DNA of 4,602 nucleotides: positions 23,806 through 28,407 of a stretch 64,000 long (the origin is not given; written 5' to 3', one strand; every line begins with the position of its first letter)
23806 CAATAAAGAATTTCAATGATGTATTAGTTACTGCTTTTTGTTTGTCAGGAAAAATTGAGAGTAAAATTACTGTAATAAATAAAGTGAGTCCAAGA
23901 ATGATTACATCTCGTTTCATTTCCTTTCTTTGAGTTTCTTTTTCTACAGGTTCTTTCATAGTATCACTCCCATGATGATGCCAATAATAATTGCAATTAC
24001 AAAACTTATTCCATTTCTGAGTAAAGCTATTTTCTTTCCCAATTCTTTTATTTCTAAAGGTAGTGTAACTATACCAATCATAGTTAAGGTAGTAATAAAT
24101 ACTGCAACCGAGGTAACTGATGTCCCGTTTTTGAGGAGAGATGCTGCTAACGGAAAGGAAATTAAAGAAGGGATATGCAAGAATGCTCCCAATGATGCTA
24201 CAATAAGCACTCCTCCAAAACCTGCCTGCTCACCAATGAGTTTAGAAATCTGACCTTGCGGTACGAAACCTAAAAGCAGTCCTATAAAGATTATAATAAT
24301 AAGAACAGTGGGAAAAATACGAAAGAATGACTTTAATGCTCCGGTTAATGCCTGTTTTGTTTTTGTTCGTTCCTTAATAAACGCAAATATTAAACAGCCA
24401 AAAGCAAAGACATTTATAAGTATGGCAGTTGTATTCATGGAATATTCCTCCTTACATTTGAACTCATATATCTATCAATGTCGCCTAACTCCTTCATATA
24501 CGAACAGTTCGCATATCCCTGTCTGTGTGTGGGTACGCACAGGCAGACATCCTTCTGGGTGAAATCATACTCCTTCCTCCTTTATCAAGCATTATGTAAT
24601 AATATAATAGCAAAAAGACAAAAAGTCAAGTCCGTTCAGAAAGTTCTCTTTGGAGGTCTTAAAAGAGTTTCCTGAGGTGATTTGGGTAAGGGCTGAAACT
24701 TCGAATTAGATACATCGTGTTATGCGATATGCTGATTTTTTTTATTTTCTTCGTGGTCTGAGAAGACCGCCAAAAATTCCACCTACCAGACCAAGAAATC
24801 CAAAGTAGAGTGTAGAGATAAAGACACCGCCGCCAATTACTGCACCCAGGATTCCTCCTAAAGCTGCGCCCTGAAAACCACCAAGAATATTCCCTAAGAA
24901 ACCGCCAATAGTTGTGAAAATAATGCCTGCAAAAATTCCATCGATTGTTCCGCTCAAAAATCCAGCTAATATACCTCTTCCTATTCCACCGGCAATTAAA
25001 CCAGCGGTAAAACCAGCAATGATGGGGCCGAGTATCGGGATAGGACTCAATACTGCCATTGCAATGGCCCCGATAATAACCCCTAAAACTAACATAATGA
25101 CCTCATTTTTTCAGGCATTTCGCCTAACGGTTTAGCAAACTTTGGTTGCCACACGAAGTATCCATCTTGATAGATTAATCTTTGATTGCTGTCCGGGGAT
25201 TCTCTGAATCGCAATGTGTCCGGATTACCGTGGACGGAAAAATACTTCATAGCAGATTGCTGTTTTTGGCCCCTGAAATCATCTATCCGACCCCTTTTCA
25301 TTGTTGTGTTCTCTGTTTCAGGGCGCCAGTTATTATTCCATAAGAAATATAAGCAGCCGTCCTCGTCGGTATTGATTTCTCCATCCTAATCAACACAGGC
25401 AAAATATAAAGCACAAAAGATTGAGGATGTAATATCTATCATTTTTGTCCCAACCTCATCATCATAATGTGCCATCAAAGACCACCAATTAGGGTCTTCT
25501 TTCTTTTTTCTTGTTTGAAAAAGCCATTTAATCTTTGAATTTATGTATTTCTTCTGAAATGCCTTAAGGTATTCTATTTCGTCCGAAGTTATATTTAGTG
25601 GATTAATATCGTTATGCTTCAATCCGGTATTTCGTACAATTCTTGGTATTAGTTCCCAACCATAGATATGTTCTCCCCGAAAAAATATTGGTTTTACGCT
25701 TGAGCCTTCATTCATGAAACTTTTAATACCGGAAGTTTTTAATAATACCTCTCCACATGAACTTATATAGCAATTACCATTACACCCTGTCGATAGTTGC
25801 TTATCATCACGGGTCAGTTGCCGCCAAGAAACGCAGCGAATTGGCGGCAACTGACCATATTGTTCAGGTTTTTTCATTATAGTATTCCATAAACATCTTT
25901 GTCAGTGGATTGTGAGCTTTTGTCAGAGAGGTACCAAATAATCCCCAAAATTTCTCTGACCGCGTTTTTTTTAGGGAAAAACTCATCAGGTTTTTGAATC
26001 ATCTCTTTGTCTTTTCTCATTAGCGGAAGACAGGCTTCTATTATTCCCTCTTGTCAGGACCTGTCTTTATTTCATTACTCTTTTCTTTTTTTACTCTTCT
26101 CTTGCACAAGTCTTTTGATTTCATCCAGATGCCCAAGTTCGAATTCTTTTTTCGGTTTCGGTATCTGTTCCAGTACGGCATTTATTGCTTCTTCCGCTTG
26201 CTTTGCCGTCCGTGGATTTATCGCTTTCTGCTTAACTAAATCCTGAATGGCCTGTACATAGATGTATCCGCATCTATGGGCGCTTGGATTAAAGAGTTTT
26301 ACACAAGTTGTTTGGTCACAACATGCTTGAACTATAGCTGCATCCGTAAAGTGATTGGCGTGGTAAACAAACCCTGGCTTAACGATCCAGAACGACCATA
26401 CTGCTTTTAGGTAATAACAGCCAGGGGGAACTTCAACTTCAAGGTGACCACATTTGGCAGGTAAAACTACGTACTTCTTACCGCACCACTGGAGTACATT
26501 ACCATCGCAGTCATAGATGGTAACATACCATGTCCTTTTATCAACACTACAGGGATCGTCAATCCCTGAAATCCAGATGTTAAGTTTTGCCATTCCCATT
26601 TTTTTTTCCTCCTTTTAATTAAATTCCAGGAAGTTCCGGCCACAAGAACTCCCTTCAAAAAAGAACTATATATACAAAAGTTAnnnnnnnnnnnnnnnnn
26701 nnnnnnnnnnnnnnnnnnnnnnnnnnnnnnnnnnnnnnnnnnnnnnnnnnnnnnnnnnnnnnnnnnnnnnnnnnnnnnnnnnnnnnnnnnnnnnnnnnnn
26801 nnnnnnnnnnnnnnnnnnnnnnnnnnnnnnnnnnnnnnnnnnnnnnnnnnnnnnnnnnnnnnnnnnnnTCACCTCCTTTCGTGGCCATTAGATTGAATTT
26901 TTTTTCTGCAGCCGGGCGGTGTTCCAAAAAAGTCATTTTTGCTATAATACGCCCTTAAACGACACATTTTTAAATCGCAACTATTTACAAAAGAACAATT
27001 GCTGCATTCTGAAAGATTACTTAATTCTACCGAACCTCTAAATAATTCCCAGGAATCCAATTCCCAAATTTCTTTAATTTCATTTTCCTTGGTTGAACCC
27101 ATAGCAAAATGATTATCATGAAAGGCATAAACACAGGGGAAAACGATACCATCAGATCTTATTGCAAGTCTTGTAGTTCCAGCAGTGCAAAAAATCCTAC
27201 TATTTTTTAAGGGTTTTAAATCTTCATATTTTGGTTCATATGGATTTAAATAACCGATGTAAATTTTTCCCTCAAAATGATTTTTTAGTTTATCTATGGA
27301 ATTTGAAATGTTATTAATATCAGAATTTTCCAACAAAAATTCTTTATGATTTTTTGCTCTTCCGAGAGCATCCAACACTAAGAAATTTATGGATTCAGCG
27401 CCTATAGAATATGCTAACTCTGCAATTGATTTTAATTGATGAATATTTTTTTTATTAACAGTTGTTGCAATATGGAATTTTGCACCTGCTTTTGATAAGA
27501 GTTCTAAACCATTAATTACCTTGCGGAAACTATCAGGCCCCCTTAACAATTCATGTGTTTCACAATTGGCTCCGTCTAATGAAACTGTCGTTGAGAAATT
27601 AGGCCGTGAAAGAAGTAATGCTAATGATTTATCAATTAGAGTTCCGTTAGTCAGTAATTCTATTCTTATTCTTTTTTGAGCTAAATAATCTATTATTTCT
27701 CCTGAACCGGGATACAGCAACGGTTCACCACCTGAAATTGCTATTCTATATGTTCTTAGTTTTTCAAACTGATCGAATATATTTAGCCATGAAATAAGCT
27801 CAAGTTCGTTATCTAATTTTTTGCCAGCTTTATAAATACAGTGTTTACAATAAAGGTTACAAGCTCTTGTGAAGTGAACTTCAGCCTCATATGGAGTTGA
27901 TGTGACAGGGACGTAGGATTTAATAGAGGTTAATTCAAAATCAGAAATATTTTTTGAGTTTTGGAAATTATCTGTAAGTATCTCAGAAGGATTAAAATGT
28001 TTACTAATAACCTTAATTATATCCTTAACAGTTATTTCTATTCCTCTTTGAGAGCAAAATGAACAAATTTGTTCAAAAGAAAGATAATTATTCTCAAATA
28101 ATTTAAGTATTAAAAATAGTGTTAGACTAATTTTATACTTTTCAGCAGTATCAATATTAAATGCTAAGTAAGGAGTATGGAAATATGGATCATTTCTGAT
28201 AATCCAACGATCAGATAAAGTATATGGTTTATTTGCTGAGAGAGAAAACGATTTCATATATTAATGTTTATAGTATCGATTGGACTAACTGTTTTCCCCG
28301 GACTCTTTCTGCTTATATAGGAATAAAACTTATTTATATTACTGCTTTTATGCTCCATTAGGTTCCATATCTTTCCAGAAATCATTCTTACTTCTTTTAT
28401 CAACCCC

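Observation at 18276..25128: Six unrelated, co-oriented gene modules separated by structured junctions: an integron/CALIN-like cassette array?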

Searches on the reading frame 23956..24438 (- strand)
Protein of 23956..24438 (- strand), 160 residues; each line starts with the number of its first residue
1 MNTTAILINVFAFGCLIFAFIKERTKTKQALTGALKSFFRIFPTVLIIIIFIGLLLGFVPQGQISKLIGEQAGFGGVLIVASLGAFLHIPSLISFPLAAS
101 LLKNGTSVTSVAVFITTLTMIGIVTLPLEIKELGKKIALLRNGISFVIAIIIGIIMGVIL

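Call 6: search_protein_families(library=pfam, proteins=[window:23956-24438:-], max_evalue=0.01)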
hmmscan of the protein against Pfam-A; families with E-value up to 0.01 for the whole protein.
window:23956-24438:- (160 aa): 1 family
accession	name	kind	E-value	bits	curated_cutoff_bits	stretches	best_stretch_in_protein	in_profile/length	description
PF03773.19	ArsP_1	-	3.5e-09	36.7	32.3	1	37-159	12-134/294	Predicted permease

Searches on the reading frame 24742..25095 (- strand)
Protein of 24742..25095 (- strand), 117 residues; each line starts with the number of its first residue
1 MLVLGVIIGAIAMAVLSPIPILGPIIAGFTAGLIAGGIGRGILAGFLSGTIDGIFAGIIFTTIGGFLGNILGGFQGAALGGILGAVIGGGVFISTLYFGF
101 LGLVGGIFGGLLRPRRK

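Call 6: search_protein_families(library=pfam, proteins=[window:24742-25095:-], max_evalue=0.01)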
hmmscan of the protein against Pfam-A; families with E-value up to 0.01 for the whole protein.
window:24742-25095:- (117 aa): 1 family
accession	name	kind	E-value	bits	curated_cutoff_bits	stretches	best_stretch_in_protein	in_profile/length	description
PF17647.6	DUF5518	-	4e-05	24.2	27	1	6-112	4-116/116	Family of unknown function (DUF5518)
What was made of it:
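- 24742..25095 (-): DUF5518-like Gly-rich membrane protein cassette ORF. Pfam E=4e-5, below the cutoff (call 6).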

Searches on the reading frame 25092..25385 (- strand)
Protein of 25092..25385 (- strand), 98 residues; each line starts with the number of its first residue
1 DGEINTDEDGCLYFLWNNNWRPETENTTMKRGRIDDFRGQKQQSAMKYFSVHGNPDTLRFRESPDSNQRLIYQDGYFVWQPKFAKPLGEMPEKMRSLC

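Call 42: search_protein_families(library=pfam, proteins=[window:25092-25385:-], max_evalue=1)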
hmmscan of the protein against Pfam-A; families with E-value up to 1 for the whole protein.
window:25092-25385:- (98 aa): 2 families
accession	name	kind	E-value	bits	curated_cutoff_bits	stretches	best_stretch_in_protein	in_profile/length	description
PF15636.11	Tox-GHH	-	0.041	14.3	25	1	18-61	34-77/78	GHH signature containing HNH/Endo VII superfamily nuclease toxin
PF04616.20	Glyco_hydro_43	-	0.12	12.1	32.2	1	1-69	123-190/288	Glycosyl hydrolases family 43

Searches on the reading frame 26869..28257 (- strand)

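Call 10: search_protein_families(library=pfam, proteins=[window:26869-28257:-], max_evalue=0.001)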
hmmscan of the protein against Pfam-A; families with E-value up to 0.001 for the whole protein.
window:26869-28257:- (462 aa): 2 families
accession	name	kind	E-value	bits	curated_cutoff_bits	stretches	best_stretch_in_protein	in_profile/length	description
PF04055.27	Radical_SAM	-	8.2e-25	88.3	29.5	1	128-282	2-166/166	Radical SAM superfamily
PF13186.11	SPASM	-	4.6e-11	43.3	21.5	1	357-421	1-66/67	Iron-sulfur cluster-binding domain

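Call 94: search_protein_families(library=padloc, proteins=[window:26869-28257:-], max_evalue=0.001)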
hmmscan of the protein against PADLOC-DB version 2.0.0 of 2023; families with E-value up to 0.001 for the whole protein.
window:26869-28257:- (462 aa): 2 families
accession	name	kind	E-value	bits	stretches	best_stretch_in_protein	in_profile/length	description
PDLC02903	pVip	-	1.4e-20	71.9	1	127-274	4-152/257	Viperins not associated with kinases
PDLC02904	pVip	-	6.9e-17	59.8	1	128-323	8-199/262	Viperins associated with kinases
